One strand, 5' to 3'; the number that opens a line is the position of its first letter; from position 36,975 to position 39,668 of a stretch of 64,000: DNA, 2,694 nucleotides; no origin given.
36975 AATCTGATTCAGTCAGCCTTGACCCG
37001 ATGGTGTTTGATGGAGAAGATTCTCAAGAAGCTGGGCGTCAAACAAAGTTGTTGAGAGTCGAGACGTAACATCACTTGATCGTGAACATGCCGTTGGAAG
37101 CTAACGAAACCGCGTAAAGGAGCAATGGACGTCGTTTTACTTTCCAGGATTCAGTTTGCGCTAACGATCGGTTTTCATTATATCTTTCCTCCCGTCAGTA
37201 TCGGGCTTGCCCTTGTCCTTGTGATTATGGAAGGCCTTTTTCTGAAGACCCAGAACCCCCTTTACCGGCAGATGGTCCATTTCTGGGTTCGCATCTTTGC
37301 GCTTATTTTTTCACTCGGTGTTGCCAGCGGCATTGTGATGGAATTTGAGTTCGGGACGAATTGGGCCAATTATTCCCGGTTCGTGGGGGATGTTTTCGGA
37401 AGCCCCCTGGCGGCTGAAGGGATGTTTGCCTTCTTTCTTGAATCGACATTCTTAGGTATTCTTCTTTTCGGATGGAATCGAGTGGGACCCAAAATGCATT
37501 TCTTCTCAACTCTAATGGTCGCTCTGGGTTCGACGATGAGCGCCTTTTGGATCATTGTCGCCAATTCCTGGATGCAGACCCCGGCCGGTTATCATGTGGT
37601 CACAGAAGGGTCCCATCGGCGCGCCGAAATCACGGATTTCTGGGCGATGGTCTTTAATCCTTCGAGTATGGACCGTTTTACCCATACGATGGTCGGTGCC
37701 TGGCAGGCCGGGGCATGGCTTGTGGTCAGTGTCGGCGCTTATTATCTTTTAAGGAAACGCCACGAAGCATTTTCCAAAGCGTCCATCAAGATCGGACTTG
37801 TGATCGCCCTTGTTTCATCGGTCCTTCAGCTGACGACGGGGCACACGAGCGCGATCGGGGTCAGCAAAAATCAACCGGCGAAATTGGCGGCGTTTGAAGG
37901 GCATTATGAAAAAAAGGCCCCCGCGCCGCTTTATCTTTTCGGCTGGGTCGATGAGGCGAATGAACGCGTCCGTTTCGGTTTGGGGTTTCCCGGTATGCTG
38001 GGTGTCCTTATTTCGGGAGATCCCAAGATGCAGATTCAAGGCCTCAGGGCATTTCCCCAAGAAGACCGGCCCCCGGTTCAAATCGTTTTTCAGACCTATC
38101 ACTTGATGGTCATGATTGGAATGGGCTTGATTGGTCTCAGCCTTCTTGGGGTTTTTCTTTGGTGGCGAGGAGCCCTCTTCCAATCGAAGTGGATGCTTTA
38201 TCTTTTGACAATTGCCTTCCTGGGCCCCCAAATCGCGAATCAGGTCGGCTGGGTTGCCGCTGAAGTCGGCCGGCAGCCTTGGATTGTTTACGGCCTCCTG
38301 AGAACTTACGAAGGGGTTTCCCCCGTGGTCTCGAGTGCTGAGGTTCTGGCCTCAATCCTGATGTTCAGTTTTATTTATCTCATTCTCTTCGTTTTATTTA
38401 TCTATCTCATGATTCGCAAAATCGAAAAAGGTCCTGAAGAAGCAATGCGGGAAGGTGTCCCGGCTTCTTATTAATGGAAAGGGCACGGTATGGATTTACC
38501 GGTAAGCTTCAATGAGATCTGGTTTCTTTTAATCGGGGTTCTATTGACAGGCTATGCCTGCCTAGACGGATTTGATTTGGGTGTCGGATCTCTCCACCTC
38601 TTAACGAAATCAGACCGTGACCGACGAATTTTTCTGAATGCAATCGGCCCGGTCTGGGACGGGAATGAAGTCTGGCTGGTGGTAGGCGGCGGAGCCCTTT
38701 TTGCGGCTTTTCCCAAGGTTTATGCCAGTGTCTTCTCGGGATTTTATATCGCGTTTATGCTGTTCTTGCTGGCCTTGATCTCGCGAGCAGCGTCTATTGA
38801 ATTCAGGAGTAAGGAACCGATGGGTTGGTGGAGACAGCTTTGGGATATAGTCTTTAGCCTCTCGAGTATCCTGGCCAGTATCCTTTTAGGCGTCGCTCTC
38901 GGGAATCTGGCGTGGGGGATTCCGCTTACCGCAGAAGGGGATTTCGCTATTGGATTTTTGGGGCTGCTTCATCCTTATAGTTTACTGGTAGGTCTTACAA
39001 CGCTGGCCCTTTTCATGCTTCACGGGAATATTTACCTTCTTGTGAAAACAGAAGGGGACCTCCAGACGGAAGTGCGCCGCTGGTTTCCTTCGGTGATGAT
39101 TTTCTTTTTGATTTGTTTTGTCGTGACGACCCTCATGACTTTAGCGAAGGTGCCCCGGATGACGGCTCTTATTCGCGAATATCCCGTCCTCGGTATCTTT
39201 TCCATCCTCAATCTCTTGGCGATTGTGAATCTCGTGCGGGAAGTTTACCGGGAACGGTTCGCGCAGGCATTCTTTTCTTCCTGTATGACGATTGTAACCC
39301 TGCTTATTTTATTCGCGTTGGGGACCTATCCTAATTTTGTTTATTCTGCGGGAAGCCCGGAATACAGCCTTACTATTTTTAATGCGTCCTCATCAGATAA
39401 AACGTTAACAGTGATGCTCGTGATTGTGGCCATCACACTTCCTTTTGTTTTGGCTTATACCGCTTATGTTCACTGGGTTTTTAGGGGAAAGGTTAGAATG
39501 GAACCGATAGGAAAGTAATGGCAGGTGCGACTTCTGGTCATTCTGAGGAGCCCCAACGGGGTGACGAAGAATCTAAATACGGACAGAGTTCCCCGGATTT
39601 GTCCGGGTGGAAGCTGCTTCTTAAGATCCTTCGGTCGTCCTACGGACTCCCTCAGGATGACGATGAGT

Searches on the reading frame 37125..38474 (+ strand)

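Call 43: search_protein_families(library=pfam, proteins=[window:37125-38474:+], max_evalue=0.00001)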
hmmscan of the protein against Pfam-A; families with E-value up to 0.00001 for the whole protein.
window:37125-38474:+ (449 aa): 1 family
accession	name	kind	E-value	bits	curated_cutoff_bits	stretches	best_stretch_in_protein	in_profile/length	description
PF01654.22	Cyt_bd_oxida_I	-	7.6e-167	555.5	26.2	1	6-437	1-418/418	Cytochrome bd terminal oxidase subunit I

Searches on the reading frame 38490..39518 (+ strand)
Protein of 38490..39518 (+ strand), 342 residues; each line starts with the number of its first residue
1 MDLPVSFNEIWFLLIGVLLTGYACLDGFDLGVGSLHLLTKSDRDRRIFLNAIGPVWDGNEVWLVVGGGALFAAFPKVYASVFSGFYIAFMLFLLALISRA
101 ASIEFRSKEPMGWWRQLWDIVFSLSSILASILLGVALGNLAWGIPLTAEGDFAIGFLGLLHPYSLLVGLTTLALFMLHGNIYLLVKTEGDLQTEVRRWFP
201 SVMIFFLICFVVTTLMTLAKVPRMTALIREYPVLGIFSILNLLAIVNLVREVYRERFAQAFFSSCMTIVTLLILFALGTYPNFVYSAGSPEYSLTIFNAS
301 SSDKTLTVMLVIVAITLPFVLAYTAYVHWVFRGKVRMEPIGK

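Call 44: search_protein_families(library=pfam, proteins=[window:38490-39518:+], max_evalue=0.00001)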
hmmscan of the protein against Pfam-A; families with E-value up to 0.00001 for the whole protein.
window:38490-39518:+ (342 aa): 1 family
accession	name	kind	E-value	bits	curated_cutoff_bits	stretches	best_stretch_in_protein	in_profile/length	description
PF02322.20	Cyt_bd_oxida_II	-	2.7e-99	332.8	35.6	1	8-331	2-302/302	Cytochrome bd terminal oxidase subunit II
